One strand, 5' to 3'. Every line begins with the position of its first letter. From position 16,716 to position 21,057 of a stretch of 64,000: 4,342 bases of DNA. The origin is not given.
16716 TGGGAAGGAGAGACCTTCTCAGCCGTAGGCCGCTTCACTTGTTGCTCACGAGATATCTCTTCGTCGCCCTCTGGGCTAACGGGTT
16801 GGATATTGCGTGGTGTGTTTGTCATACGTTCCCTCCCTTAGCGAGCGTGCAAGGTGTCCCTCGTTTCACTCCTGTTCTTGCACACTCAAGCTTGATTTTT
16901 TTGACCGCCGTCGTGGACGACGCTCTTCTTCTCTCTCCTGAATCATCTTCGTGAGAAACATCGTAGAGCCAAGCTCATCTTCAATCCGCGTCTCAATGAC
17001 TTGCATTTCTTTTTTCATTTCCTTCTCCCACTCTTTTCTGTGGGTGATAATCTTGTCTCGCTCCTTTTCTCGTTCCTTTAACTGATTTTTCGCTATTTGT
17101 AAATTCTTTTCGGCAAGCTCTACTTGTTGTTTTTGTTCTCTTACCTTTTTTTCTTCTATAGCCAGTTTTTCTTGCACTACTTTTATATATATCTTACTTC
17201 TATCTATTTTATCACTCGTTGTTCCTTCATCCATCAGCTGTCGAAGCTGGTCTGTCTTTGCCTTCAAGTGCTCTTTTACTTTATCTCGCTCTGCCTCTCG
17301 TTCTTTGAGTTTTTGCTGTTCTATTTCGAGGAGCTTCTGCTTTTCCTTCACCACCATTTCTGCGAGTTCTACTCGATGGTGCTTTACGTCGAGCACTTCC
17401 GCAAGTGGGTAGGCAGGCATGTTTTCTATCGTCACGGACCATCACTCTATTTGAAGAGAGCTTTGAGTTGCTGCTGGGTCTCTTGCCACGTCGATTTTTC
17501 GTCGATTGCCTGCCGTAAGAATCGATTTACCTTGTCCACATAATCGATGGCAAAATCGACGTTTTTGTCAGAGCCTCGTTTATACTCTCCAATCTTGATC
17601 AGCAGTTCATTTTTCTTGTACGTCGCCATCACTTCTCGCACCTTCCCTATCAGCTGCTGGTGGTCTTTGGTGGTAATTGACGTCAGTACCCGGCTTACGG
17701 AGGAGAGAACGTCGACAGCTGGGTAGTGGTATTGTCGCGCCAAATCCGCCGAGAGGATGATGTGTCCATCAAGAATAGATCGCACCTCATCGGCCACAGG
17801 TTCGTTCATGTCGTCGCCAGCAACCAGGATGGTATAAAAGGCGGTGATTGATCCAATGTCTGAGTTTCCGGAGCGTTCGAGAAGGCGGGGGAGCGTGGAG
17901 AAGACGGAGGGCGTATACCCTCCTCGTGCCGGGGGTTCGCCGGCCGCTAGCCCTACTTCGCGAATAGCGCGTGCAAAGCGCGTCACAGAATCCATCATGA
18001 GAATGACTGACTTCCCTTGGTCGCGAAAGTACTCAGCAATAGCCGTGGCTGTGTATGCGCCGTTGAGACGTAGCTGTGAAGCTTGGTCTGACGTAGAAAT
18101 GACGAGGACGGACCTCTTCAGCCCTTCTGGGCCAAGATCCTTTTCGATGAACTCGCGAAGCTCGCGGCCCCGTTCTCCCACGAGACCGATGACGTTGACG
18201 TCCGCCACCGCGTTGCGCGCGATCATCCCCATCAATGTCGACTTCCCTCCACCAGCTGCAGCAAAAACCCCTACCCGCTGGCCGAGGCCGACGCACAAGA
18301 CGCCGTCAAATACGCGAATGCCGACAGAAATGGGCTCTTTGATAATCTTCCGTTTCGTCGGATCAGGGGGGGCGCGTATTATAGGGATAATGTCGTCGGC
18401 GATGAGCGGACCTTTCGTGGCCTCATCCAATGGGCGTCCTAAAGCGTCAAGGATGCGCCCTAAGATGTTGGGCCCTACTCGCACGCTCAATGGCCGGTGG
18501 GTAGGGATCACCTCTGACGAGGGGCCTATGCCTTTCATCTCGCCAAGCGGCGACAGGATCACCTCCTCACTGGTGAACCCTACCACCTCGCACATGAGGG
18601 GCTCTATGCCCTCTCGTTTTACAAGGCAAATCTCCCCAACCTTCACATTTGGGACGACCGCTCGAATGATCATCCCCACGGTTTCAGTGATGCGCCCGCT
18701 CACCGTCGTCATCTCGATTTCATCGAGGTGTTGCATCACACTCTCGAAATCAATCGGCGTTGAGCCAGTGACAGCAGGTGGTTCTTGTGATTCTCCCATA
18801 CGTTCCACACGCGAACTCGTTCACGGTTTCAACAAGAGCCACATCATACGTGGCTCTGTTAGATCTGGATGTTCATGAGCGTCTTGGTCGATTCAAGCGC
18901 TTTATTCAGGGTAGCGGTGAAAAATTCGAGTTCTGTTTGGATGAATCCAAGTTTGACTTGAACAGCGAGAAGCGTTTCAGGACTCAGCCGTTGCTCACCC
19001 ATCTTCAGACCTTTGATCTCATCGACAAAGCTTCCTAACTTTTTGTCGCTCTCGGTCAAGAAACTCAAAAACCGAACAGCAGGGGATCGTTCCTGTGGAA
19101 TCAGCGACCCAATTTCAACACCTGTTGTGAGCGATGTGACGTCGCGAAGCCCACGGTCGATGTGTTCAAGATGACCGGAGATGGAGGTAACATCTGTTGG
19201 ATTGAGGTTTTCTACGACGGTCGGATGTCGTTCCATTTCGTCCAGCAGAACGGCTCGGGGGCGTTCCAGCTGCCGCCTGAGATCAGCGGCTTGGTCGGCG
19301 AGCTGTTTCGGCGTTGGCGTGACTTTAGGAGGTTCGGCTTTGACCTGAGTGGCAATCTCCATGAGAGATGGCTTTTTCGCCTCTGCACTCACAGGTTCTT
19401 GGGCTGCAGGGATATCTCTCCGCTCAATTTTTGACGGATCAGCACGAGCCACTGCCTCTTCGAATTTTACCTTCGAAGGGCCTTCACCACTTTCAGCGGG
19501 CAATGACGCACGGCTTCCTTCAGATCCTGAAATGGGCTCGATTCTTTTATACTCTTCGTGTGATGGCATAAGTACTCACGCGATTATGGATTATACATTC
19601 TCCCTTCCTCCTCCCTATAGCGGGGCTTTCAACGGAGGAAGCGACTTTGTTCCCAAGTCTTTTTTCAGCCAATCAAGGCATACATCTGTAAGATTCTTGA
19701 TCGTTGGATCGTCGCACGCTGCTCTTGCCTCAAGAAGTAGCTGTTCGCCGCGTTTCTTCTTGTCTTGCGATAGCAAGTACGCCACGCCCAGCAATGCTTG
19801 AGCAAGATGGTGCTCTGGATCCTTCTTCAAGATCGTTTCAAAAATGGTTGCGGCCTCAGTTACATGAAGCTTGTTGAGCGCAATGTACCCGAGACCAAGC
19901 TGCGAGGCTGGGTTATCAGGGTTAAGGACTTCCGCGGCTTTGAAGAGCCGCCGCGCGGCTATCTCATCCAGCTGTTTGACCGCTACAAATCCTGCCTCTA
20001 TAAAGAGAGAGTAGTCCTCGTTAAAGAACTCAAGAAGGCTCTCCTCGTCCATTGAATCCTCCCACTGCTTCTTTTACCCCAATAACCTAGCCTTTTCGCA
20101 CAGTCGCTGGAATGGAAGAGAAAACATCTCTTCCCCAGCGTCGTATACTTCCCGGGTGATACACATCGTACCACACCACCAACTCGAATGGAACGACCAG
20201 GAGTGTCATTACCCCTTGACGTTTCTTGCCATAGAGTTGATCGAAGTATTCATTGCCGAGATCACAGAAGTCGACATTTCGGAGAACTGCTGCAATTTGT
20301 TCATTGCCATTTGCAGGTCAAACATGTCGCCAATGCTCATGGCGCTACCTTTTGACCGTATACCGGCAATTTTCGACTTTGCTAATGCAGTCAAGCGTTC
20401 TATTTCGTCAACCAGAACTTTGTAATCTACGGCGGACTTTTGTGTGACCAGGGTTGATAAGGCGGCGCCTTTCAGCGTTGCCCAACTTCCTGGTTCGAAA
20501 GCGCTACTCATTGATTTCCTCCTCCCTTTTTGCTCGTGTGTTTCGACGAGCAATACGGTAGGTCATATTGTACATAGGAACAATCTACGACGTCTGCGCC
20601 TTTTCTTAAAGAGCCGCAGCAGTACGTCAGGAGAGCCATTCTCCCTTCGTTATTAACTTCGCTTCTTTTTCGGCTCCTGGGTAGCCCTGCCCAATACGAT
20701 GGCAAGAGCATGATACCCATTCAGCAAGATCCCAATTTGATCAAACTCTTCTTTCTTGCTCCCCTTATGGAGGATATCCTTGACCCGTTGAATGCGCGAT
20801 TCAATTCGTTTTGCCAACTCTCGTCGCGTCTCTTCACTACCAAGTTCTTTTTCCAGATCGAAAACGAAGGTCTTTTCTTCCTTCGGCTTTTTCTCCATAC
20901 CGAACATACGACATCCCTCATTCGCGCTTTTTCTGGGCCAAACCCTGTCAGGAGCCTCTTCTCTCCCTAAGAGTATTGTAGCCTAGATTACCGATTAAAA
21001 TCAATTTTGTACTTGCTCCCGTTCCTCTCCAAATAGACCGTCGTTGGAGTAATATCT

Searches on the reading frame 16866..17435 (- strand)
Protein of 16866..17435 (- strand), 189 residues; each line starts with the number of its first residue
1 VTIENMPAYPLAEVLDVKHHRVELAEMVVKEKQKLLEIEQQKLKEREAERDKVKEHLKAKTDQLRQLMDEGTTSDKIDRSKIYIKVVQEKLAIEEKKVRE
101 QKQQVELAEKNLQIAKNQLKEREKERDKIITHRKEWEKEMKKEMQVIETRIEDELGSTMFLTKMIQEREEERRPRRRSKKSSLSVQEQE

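Call 88: search_protein_families(library=pfam, proteins=[window:16866-17435:-], max_evalue=0.001)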
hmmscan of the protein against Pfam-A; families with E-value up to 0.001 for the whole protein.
window:16866-17435:- (189 aa): 2 families
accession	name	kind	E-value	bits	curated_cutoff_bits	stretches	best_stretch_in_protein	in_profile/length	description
PF16789.10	YscO-like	-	1.6e-50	171.7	27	1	6-164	1-159/161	YscO-like protein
PF07321.17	YscO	-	0.00025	21.5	28.8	1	11-148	1-139/149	Type III secretion protein YscO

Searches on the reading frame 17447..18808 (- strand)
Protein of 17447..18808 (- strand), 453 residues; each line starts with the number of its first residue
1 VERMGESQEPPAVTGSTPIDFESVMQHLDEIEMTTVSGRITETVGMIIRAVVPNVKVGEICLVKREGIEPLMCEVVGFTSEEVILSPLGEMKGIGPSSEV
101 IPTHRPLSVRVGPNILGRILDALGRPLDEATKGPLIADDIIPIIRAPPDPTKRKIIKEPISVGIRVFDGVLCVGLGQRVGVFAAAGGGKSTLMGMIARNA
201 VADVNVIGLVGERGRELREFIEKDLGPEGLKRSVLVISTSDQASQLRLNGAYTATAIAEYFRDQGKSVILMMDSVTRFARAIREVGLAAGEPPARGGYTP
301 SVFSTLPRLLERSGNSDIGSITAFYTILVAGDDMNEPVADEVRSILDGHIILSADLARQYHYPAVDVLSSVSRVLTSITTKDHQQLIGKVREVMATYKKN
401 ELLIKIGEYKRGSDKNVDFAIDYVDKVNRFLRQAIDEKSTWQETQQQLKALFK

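Call 9: search_protein_families(library=ncbifam, proteins=[window:17447-18808:-], max_evalue=0.01)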
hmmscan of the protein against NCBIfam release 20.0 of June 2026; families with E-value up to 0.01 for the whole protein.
window:17447-18808:- (453 aa): 35 families (the best 25 are shown)
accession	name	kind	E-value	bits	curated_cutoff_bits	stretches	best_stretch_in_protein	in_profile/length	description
TIGR03497.1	FliI_clade2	equivalog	1.1e-189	630.6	629.8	1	38-452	1-413/413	flagellar protein export ATPase FliI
TIGR02546.1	III_secr_ATP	equivalog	1.1e-189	630.5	604.75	1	34-452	3-422/423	type III secretion system ATPase SctN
TIGR01026.1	fliI_yscN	subfamily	3.8e-188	625.7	379.5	1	21-452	8-439/440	FliI/YscN family ATPase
NF005391.0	PRK06936.1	equivalog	4.2e-183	609.1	657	1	25-451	12-437/439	type III secretion system ATPase SctN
TIGR03496.1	FliI_clade1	equivalog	2.8e-162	540.2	619.1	1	38-450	1-413/414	flagellar protein export ATPase FliI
NF006575.0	PRK09099.1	subfamily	3.4e-160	533.6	706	1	24-451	14-440/443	type III secretion system ATPase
NF005295.0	PRK06820.1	equivalog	2.5e-154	514.5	690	1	32-451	25-438/440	EscN/YscN/HrcN family type III secretion system ATPase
TIGR03498.1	FliI_clade3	equivalog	3.7e-153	510.1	587.45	1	38-450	1-416/418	flagellar protein export ATPase FliI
NF006012.0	PRK08149.1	equivalog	1.1e-136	456.2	594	1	42-451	15-429/431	type III secretion system ATPase SctN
NF006290.1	PRK08472.1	equivalog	5.7e-132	440.6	644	1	20-450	2-431/433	flagellar protein export ATPase FliI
NF005765.0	PRK07594.1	equivalog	5.6e-131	437.3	715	1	36-451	21-430/433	EscN/YscN/HrcN family type III secretion system ATPase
NF005535.1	PRK07196.1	equivalog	2.2e-118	396.1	715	1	27-452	10-434/434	flagellar protein export ATPase FliI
NF004578.0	PRK05922.1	equivalog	1.6e-89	300.7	604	1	41-452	24-431/434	type III secretion system ATPase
NF040574.1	T3SS_ATP_VscN2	exception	8.7e-69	232.4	750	1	54-449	23-414/420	type III secretion system ATPase VscN2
NF003220.0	PRK04192.1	subfamily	2.4e-52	178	470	2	145-399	196-466/588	V-type ATP synthase subunit A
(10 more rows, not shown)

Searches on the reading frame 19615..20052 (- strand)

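Call 88: search_protein_families(library=pfam, proteins=[window:19615-20052:-], max_evalue=0.001)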
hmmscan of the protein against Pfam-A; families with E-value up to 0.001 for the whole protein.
window:19615-20052:- (145 aa): 5 families
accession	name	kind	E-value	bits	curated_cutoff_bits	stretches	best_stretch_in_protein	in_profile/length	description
PF14559.12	TPR_19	-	1.7e-08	35.1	25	1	32-88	9-65/68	Tetratricopeptide repeat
PF13432.12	TPR_16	-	3.1e-08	34.4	32.7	1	63-112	12-60/65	Tetratricopeptide repeat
PF09613.16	HrpB1_HrpK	-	1.3e-05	25.3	29.3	1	18-99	15-96/126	Bacterial type III secretion protein (HrpB1_HrpK)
PF07719.23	TPR_2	-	0.00025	21.4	27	0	53-81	6-34/34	Tetratricopeptide repeat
PF13428.12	TPR_14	-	0.00072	20.5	23.5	0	50-89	3-42/44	Tetratricopeptide repeat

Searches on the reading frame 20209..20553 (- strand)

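Call 88: search_protein_families(library=pfam, proteins=[window:20209-20553:-], max_evalue=0.001)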
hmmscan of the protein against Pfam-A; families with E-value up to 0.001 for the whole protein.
window:20209-20553:- (114 aa): 1 family
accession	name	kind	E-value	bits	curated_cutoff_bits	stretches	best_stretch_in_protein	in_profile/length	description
PF17401.7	DUF5407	-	8e-25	87.3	25.3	1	45-114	5-74/74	Family of unknown function (DUF5407)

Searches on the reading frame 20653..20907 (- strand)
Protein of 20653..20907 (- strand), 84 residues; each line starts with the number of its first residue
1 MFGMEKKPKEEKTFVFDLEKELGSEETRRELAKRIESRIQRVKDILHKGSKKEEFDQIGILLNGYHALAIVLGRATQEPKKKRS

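Call 88: search_protein_families(library=pfam, proteins=[window:20653-20907:-], max_evalue=0.001)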
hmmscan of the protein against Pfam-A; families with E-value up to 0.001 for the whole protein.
window:20653-20907:- (84 aa): 1 family
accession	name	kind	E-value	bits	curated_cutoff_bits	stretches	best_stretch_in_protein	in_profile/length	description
PF17376.7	DUF5398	-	1.2e-22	80.5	28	1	1-76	1-78/80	Family of unknown function (DUF5398)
